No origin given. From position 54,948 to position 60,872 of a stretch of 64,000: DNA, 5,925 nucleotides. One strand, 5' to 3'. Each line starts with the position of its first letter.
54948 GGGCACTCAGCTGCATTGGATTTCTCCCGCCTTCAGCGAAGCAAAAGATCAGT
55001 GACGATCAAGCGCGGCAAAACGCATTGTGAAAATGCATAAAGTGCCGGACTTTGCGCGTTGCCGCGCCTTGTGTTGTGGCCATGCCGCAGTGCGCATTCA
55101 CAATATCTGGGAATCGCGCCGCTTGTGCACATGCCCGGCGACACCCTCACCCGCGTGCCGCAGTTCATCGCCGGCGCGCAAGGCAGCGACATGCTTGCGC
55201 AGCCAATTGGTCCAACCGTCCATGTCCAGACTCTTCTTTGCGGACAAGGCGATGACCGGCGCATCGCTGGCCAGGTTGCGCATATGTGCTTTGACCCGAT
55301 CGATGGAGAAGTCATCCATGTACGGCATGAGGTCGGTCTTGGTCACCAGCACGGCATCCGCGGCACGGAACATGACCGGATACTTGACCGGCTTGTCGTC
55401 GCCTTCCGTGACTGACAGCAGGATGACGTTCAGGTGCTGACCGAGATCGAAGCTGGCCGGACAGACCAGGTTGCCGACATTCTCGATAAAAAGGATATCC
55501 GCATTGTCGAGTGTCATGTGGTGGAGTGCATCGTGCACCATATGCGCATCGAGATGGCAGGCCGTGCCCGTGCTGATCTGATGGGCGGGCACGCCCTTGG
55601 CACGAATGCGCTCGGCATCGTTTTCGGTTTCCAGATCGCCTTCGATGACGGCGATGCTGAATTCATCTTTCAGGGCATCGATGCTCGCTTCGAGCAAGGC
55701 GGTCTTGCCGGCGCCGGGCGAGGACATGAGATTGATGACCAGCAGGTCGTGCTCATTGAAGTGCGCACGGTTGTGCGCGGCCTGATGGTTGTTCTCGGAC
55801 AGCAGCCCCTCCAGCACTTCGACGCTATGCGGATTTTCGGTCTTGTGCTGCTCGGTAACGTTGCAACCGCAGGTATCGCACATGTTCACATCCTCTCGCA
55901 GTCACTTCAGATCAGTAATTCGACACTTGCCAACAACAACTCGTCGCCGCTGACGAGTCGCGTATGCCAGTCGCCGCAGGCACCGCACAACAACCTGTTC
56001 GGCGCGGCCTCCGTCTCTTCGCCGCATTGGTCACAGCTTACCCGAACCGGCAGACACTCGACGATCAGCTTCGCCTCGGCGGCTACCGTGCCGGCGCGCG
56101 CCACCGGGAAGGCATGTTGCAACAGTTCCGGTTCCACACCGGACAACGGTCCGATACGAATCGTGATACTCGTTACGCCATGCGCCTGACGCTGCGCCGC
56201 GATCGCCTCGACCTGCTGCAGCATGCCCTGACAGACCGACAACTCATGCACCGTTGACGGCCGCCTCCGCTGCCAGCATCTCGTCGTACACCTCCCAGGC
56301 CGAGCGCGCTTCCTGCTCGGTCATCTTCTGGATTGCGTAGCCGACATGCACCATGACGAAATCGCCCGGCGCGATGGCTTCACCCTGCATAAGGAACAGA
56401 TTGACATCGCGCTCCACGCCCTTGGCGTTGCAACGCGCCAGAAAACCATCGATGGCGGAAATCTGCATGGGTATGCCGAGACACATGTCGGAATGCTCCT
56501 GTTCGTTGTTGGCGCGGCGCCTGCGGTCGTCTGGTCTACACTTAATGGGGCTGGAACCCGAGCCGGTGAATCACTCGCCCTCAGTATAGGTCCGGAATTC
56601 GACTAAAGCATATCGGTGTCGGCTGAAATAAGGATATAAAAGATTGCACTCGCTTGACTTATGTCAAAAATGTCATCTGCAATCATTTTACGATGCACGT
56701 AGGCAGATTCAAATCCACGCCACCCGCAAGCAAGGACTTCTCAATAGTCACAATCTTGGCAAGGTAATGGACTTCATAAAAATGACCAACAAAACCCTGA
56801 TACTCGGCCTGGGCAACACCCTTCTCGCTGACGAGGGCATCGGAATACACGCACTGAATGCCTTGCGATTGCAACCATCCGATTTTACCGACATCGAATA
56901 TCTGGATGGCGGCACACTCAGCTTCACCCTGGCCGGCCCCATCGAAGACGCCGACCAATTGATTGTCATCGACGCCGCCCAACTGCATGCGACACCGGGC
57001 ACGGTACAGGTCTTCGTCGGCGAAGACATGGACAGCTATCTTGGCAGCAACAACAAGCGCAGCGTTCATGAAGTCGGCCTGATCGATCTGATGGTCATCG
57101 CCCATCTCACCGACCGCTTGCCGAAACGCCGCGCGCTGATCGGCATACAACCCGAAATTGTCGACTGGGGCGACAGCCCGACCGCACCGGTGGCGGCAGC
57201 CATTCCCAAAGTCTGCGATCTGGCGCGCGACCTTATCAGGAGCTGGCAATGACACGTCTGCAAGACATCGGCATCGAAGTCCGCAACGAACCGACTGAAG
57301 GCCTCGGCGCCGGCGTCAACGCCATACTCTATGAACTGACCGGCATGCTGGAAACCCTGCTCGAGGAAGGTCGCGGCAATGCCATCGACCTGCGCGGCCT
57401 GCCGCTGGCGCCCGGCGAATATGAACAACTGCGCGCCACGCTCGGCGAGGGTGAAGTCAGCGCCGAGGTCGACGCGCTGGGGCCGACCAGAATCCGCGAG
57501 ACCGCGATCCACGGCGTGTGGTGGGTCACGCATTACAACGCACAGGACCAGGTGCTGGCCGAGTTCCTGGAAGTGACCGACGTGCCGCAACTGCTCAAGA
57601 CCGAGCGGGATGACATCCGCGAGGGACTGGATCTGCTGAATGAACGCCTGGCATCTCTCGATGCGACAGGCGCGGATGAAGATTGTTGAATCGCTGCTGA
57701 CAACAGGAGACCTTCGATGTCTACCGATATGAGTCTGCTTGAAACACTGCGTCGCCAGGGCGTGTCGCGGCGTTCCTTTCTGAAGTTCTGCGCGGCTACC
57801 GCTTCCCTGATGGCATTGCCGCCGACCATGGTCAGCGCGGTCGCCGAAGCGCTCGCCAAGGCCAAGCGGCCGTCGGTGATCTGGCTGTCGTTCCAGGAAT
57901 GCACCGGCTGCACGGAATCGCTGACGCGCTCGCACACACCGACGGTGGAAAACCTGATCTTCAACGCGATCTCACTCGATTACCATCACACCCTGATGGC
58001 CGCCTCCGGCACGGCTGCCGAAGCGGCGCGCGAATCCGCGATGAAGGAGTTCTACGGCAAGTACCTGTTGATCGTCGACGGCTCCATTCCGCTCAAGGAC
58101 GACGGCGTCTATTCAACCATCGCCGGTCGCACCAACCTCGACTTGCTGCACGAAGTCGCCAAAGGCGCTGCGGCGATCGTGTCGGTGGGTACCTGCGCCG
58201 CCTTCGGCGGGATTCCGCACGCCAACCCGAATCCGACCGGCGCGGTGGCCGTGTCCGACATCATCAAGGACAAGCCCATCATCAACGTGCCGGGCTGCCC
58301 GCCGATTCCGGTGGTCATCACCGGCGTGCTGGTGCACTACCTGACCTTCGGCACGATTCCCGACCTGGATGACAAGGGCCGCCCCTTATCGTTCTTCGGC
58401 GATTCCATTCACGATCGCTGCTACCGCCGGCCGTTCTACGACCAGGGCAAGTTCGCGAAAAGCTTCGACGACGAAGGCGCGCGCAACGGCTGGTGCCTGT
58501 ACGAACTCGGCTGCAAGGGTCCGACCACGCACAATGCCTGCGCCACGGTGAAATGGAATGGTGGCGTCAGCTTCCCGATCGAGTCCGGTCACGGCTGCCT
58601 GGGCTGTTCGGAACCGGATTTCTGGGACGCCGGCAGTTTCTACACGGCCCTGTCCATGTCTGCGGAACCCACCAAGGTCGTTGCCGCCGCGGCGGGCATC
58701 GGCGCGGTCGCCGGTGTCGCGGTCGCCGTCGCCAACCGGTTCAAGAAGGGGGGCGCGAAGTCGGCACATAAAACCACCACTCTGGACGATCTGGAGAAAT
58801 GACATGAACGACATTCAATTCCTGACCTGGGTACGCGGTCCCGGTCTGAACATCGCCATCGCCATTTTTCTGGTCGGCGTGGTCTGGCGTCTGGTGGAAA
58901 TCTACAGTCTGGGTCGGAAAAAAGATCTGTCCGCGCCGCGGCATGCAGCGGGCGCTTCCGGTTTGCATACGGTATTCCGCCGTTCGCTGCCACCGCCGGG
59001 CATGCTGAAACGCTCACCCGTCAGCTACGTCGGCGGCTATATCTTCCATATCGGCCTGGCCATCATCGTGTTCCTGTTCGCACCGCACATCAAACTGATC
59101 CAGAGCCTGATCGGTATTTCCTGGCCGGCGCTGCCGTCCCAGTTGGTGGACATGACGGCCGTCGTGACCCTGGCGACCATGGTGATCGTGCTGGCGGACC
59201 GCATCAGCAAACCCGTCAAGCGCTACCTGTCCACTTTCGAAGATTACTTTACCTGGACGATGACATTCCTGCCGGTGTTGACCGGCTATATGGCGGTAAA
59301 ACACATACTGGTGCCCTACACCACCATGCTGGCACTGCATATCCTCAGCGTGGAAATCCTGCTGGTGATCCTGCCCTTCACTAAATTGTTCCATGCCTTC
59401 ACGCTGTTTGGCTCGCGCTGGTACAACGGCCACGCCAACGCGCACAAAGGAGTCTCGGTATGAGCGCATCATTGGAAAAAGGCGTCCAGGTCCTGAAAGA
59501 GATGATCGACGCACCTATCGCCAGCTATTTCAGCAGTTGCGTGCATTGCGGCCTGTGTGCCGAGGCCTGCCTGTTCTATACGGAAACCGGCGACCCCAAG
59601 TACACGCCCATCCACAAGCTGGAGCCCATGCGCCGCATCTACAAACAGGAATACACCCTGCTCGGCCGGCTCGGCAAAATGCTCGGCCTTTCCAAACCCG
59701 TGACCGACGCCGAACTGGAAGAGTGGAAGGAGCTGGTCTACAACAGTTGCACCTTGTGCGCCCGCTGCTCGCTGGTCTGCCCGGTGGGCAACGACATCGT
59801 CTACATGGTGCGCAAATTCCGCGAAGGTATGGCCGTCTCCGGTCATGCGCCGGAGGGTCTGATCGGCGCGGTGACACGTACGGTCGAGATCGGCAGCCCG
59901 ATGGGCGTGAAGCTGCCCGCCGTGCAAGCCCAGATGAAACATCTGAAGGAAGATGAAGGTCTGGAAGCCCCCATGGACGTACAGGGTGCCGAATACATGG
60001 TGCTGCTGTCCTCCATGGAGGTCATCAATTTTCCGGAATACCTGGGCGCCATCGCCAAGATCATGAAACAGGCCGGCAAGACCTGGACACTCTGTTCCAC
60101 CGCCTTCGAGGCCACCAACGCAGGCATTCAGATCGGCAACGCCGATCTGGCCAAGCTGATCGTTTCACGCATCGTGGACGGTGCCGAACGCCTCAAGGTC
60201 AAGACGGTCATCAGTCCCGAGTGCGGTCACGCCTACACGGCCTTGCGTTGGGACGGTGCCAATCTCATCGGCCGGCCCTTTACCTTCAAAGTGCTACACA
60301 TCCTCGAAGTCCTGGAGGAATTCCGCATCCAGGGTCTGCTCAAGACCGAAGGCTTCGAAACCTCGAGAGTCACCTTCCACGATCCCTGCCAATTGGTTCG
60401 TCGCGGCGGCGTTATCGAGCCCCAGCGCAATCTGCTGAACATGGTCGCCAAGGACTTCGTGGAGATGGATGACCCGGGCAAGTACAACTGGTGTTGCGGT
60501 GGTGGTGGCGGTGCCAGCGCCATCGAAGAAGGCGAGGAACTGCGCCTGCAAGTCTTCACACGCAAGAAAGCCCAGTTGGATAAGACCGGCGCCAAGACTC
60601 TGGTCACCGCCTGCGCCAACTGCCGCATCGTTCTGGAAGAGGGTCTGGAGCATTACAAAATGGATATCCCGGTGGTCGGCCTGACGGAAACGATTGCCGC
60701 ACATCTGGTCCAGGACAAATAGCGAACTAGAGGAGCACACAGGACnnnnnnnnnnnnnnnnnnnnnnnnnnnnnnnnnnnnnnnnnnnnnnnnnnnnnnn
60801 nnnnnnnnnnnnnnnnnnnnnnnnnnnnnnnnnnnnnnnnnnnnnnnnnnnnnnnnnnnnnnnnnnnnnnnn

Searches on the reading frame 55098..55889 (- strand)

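Call 69: search_protein_families(library=pfam, proteins=[window:55098-55889:-], max_evalue=0.001)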
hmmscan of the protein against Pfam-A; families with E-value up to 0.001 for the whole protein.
window:55098-55889:- (263 aa): 1 family
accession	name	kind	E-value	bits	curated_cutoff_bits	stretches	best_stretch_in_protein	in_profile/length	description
PF02492.25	cobW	-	2.5e-22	79.8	20.7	1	51-213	2-179/180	CobW/HypB/UreG, nucleotide-binding domain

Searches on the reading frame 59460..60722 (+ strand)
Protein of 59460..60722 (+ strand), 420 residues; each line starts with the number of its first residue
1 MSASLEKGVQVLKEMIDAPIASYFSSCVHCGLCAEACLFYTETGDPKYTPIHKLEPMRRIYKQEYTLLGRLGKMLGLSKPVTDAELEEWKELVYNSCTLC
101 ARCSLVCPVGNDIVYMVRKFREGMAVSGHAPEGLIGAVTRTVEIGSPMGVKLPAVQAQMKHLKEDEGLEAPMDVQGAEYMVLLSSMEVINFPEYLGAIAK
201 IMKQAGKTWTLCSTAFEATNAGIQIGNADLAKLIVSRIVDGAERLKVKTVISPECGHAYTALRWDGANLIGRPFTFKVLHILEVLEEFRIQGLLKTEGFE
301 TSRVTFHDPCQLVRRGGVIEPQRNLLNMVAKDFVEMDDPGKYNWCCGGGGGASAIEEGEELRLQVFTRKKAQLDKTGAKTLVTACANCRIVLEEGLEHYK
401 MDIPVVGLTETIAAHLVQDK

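Call 49: search_protein_families(library=pfam, proteins=[window:59460-60722:+], max_evalue=0.00001)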
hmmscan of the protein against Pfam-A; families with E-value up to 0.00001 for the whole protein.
window:59460-60722:+ (420 aa): 5 families
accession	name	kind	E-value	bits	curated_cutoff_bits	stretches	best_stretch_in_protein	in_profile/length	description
PF02754.22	CCG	-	1.2e-15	57.8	20.6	1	304-392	1-84/85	Cysteine-rich domain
PF13183.11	Fer4_8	-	1.5e-10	41.9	27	1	25-110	3-67/68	4Fe-4S dicluster domain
PF13534.11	Fer4_17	-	2.4e-08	34.8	22.2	1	26-110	1-59/61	4Fe-4S dicluster domain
PF12838.12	Fer4_7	-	2.6e-08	34.6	27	1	26-110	1-51/52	4Fe-4S dicluster domain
PF00037.32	Fer4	-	9.5e-06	25.7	21.1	0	94-110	5-21/24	4Fe-4S binding domain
